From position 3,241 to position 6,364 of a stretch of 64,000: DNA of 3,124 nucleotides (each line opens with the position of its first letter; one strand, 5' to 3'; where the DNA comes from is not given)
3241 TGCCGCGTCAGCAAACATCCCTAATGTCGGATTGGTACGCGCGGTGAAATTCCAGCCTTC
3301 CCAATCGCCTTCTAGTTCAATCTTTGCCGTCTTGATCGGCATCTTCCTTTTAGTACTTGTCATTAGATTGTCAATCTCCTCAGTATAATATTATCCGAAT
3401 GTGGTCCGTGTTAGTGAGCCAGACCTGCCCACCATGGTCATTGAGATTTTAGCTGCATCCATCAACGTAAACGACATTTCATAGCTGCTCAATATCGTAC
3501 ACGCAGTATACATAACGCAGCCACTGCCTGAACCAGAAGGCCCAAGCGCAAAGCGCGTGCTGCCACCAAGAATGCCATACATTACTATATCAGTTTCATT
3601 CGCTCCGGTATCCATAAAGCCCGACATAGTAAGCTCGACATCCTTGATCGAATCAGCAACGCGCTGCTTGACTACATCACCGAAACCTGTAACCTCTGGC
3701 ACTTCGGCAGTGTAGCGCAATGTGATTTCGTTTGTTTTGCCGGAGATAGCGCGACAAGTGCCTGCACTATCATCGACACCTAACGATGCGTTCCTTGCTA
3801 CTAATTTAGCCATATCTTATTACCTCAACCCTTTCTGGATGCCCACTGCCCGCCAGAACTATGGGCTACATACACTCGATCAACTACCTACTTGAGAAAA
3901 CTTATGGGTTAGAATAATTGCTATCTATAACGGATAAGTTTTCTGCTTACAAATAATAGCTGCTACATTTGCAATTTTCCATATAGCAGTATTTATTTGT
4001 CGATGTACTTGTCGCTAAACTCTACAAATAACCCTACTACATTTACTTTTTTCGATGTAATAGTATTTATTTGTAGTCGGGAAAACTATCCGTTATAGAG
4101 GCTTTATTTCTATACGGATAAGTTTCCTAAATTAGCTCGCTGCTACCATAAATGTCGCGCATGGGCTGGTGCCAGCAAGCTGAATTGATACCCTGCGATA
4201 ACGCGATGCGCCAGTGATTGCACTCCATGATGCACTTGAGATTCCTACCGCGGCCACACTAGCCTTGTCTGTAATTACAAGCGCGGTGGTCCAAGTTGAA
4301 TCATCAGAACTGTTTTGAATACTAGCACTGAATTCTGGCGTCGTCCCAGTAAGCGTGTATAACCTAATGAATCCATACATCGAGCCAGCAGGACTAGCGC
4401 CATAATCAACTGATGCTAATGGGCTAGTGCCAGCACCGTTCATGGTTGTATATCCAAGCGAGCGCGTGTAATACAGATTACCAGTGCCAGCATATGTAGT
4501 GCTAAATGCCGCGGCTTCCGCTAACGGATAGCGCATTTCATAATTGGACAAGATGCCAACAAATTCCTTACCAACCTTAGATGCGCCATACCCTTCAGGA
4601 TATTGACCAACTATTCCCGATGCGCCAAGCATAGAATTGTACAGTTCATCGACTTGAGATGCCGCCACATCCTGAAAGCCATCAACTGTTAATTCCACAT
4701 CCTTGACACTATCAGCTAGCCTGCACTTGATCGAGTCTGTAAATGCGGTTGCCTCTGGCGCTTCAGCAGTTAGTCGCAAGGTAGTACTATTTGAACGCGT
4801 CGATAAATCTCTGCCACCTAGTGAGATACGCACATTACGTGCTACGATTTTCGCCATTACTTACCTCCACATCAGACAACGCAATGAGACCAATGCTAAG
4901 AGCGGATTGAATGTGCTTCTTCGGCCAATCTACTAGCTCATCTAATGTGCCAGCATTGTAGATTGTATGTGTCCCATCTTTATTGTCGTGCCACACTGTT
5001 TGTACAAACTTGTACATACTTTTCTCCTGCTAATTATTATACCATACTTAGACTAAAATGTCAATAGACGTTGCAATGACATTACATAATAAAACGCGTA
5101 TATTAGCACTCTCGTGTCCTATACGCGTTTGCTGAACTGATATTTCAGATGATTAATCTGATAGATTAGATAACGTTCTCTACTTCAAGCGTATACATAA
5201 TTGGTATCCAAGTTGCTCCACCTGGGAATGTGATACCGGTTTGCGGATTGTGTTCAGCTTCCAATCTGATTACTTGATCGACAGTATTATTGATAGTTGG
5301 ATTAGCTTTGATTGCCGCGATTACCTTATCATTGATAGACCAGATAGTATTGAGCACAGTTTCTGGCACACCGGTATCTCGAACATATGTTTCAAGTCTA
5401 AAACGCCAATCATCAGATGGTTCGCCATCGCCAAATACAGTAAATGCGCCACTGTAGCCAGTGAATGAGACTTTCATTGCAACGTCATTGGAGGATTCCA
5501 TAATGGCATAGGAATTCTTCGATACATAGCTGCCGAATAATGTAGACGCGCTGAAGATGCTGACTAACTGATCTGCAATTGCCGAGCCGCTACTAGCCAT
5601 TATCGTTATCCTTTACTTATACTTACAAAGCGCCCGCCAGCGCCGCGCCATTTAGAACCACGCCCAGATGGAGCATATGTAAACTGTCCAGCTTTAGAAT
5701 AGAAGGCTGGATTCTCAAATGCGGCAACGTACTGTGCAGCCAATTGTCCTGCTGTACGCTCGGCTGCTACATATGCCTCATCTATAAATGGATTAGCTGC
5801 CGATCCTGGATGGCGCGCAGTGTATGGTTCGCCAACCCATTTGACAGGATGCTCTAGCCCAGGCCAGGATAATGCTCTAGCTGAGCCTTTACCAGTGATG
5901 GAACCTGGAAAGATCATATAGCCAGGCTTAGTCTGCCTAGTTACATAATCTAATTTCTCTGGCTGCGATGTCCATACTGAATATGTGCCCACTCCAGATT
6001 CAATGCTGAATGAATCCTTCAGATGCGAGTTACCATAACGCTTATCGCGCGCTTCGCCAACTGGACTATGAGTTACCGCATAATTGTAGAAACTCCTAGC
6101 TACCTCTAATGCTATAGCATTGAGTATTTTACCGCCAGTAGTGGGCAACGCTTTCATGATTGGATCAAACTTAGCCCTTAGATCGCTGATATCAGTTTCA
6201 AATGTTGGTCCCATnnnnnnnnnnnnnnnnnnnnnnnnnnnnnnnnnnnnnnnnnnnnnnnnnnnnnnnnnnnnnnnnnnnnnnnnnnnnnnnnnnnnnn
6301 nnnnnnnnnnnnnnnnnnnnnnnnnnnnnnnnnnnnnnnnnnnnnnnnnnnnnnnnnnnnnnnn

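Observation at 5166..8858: Two GT-B glycosyltransferases embedded in the neck/tail part of the morphogenesis module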

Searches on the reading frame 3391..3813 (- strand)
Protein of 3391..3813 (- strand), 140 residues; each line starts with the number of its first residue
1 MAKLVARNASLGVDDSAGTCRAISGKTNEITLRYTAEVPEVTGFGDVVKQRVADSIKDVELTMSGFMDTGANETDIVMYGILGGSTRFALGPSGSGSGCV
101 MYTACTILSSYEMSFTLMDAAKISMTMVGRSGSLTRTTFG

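Call 4: search_protein_families(library=pfam, proteins=[window:3391-3813:-], max_evalue=0.1)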
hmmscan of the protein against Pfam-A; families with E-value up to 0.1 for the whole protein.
window:3391-3813:- (140 aa): 0 families

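Call 5: search_protein_families(library=phrogs, proteins=[window:3391-3813:-], max_evalue=0.01)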
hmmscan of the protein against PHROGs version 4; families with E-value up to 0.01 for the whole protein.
window:3391-3813:- (140 aa): 2 families
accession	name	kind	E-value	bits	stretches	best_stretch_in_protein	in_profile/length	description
phrog_10528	-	tail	4.2e-15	57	1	7-139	8-142/142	major tail protein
phrog_9522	-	tail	5.8e-09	36.6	1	23-129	19-125/241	major tail protein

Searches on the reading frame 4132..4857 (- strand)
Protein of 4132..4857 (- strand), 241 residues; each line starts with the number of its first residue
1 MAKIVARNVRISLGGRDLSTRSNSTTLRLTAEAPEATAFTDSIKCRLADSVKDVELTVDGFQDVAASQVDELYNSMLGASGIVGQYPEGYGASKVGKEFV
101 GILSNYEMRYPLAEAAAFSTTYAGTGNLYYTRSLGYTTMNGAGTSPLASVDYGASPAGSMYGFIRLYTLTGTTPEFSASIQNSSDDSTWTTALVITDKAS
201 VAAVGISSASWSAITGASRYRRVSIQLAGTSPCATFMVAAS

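Call 4: search_protein_families(library=pfam, proteins=[window:4132-4857:-], max_evalue=0.1)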
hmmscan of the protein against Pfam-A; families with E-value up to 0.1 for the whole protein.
window:4132-4857:- (241 aa): 0 families

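Call 5: search_protein_families(library=phrogs, proteins=[window:4132-4857:-], max_evalue=0.01)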
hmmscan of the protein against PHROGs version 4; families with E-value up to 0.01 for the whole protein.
window:4132-4857:- (241 aa): 2 families
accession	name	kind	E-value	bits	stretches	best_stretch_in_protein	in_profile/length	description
phrog_9522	-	tail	1.6e-23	84.3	1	2-239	3-237/241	major tail protein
phrog_4574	-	tail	0.00045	21.1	1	1-101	1-105/147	major tail protein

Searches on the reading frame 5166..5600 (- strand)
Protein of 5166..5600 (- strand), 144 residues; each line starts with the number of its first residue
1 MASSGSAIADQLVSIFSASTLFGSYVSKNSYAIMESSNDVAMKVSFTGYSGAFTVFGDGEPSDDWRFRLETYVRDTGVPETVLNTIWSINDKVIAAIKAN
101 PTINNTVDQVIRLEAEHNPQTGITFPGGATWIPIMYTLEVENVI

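Call 4: search_protein_families(library=pfam, proteins=[window:5166-5600:-], max_evalue=0.1)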
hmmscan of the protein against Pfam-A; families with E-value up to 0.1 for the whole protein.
window:5166-5600:- (144 aa): 0 families

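Call 5: search_protein_families(library=phrogs, proteins=[window:5166-5600:-], max_evalue=0.01)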
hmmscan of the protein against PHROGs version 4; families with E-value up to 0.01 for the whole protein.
window:5166-5600:- (144 aa): 0 families

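Call 82: search_solved_structures(query=A7, max_evalue=5)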
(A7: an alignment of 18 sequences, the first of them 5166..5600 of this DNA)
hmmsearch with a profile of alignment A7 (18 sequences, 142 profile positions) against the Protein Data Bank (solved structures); distinct sequences matched with E-value up to 5: 5.
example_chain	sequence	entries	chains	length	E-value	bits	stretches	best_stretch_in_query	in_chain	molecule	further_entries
1vjh_A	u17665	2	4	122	0.26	14.2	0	49-96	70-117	Bet v I allergen family | Uncharacterized protein At1g24000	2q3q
5dn1_A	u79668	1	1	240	0.54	13.2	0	62-105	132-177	Phosphoribosyl isomerase A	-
1vzw_A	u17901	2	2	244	0.57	13.1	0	62-105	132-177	PHOSPHORIBOSYL ISOMERASE A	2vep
2x30_A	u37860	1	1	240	0.72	12.8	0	62-105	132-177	PHOSPHORIBOSYL ISOMERASE A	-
8a60_B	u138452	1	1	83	1.9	11.4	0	12-45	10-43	Lytic conversion lipoprotein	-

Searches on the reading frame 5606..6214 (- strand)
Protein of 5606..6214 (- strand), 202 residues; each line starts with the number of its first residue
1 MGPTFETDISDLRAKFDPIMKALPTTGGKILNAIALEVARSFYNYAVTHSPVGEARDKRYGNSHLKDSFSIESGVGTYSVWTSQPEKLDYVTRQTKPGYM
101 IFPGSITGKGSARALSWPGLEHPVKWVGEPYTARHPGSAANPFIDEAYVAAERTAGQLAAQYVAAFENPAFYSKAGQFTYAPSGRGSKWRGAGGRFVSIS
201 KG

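Call 4: search_protein_families(library=pfam, proteins=[window:5606-6214:-], max_evalue=0.1)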
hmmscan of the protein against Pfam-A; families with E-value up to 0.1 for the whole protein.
window:5606-6214:- (202 aa): 0 families

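Call 5: search_protein_families(library=phrogs, proteins=[window:5606-6214:-], max_evalue=0.01)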
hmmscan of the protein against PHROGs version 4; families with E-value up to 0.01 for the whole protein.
window:5606-6214:- (202 aa): 0 families
